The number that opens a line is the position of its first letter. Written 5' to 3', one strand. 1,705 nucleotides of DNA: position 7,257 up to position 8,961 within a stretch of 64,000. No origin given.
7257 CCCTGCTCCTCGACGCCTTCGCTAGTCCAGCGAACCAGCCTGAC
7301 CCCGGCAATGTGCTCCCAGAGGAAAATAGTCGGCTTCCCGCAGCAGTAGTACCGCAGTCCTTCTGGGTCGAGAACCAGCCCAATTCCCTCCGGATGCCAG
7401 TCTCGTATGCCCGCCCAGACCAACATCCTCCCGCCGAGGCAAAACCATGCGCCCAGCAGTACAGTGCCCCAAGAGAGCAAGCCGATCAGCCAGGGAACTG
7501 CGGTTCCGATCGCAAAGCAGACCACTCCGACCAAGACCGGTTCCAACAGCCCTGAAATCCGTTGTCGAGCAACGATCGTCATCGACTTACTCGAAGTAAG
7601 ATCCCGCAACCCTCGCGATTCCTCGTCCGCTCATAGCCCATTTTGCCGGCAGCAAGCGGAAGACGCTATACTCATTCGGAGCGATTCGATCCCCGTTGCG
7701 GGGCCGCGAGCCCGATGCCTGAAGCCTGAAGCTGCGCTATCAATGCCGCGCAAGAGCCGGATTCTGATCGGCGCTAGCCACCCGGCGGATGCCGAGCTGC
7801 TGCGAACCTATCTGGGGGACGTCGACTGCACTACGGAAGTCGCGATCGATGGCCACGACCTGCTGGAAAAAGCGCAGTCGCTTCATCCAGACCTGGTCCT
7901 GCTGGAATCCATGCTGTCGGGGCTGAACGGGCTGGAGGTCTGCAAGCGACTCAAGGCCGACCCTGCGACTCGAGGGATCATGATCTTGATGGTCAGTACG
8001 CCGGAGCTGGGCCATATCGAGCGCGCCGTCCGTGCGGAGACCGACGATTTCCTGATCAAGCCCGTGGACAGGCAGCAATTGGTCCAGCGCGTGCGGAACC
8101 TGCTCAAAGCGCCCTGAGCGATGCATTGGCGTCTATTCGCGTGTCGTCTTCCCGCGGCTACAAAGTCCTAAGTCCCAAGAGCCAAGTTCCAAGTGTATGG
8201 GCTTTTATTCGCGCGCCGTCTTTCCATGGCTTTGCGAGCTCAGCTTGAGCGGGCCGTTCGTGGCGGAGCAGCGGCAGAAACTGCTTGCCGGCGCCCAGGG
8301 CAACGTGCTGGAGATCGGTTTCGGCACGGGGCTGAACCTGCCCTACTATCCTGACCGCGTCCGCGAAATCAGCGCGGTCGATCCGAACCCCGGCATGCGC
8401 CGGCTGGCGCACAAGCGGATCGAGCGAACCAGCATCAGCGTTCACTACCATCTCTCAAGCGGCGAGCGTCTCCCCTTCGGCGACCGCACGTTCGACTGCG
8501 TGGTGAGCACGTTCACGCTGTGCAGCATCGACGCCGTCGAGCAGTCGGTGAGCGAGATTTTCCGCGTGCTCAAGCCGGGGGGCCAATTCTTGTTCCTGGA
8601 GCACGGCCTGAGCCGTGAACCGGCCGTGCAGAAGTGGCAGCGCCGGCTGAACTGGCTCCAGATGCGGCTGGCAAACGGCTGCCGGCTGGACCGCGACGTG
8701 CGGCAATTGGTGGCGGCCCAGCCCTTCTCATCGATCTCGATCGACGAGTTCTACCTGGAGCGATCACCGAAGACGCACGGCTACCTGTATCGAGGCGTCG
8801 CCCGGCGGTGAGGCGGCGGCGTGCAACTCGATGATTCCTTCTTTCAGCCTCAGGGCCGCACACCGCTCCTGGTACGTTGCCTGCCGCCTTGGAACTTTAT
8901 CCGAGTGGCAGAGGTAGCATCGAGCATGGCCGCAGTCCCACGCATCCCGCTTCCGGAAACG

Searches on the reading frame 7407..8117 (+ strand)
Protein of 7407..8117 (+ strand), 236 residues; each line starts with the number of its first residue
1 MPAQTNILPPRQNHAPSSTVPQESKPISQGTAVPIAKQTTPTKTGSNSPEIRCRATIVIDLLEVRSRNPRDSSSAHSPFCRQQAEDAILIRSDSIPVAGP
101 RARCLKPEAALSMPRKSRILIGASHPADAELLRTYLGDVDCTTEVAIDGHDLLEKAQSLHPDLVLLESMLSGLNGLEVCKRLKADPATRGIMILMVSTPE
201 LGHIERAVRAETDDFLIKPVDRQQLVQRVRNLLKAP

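Call 26: search_protein_families(library=pfam, proteins=[window:7407-8117:+], max_evalue=0.00001)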
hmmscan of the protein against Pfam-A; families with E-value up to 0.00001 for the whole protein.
window:7407-8117:+ (236 aa): 1 family
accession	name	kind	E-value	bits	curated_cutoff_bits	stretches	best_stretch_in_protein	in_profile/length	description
PF00072.30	Response_reg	-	1.9e-17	63.8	30.2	1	124-230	6-111/111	Response regulator receiver domain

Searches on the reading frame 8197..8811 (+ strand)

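Call 26: search_protein_families(library=pfam, proteins=[window:8197-8811:+], max_evalue=0.00001)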
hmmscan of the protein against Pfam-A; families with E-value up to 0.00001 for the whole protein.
window:8197-8811:+ (204 aa): 6 families
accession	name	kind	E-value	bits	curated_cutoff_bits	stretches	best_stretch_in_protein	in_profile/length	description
PF08241.18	Methyltransf_11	-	1.3e-22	80.6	21.2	1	38-133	1-95/95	Methyltransferase domain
PF13649.12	Methyltransf_25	-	6.6e-19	68.8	27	1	37-129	1-97/97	Methyltransferase domain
PF13489.12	Methyltransf_23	-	5.4e-15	55.9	27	1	23-161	10-140/164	Methyltransferase domain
PF01209.24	Ubie_methyltran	-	1.2e-13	51.4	20.1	1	54-137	71-155/233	ubiE/COQ5 methyltransferase family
PF08242.18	Methyltransf_12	-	5.3e-10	40.3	30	1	38-131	1-98/98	Methyltransferase domain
PF13847.12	Methyltransf_31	-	5.2e-07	29.9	27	1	36-141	6-117/145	Methyltransferase domain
